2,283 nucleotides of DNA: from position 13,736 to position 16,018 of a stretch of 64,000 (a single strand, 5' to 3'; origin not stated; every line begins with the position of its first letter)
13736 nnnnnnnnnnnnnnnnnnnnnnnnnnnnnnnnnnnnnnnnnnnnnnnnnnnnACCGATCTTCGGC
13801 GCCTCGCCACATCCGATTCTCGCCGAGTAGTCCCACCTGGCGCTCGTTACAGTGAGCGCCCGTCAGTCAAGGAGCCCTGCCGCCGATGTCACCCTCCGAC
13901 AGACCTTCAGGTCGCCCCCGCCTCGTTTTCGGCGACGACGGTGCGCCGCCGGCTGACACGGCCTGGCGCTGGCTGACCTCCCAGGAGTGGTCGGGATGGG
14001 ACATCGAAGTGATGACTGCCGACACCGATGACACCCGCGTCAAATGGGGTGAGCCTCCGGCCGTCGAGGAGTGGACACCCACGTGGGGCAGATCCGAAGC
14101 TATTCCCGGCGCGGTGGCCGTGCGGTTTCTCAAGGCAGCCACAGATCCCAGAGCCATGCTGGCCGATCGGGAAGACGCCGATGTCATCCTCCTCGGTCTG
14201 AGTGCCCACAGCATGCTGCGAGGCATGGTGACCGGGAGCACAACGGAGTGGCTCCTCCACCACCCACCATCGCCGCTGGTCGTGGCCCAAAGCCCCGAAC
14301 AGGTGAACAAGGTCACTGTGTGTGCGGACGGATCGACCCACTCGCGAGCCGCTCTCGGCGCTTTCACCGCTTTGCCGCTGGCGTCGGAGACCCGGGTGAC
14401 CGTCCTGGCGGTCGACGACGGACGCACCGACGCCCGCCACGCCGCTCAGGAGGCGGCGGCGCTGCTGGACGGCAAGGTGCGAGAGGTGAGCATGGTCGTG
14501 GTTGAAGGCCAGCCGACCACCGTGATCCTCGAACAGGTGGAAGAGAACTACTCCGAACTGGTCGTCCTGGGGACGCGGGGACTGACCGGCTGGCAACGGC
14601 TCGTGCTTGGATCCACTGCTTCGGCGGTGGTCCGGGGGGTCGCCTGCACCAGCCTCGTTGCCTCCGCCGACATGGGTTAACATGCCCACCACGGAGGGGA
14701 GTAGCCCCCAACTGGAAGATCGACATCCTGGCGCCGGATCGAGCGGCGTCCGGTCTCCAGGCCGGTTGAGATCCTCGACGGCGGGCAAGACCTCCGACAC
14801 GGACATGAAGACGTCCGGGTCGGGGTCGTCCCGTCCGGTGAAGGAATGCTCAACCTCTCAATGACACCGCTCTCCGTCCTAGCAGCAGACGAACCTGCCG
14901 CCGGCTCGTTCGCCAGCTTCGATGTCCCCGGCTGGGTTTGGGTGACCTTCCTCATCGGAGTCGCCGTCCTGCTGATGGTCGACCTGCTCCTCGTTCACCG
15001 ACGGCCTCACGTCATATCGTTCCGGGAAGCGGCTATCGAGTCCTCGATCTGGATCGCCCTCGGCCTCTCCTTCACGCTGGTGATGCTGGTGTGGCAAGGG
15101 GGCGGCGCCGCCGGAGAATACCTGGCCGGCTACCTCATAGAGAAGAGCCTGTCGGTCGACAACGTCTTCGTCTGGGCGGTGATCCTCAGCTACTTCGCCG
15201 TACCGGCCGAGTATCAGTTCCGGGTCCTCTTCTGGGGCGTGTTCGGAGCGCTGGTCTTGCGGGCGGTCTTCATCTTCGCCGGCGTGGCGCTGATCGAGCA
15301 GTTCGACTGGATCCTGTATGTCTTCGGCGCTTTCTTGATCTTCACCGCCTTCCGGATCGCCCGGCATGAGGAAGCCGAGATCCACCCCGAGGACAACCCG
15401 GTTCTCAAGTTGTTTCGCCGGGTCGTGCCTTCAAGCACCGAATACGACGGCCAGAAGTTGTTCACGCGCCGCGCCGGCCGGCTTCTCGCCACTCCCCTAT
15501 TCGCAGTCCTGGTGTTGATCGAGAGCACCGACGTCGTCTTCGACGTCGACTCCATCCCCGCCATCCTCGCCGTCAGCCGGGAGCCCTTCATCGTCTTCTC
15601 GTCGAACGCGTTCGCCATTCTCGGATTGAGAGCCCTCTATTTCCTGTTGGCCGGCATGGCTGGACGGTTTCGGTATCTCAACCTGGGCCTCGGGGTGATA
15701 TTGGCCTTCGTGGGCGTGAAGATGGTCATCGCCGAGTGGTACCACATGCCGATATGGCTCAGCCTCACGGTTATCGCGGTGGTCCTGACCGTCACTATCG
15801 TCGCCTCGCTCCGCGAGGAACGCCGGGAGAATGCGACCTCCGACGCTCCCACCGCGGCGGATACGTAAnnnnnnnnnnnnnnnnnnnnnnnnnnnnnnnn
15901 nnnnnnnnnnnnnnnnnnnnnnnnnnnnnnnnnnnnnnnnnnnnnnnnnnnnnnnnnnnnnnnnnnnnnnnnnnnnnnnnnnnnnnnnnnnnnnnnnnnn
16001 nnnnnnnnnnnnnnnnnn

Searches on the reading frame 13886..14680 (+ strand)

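Call 67: search_protein_families(library=pfam, proteins=[window:13886-14680:+])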
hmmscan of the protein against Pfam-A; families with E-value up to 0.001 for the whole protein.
window:13886-14680:+ (264 aa): 1 family
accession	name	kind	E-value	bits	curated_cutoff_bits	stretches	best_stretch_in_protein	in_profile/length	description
PF00582.32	Usp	-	9.4e-24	85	24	2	185-258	61-139/141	Universal stress protein family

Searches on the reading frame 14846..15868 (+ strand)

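Call 67: search_protein_families(library=pfam, proteins=[window:14846-15868:+])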
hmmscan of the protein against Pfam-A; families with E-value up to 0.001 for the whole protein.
window:14846-15868:+ (340 aa): 1 family
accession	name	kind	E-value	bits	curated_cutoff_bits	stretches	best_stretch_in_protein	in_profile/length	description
PF03741.22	TerC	-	2.2e-52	177.8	27.8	1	94-296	2-177/178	Integral membrane protein TerC family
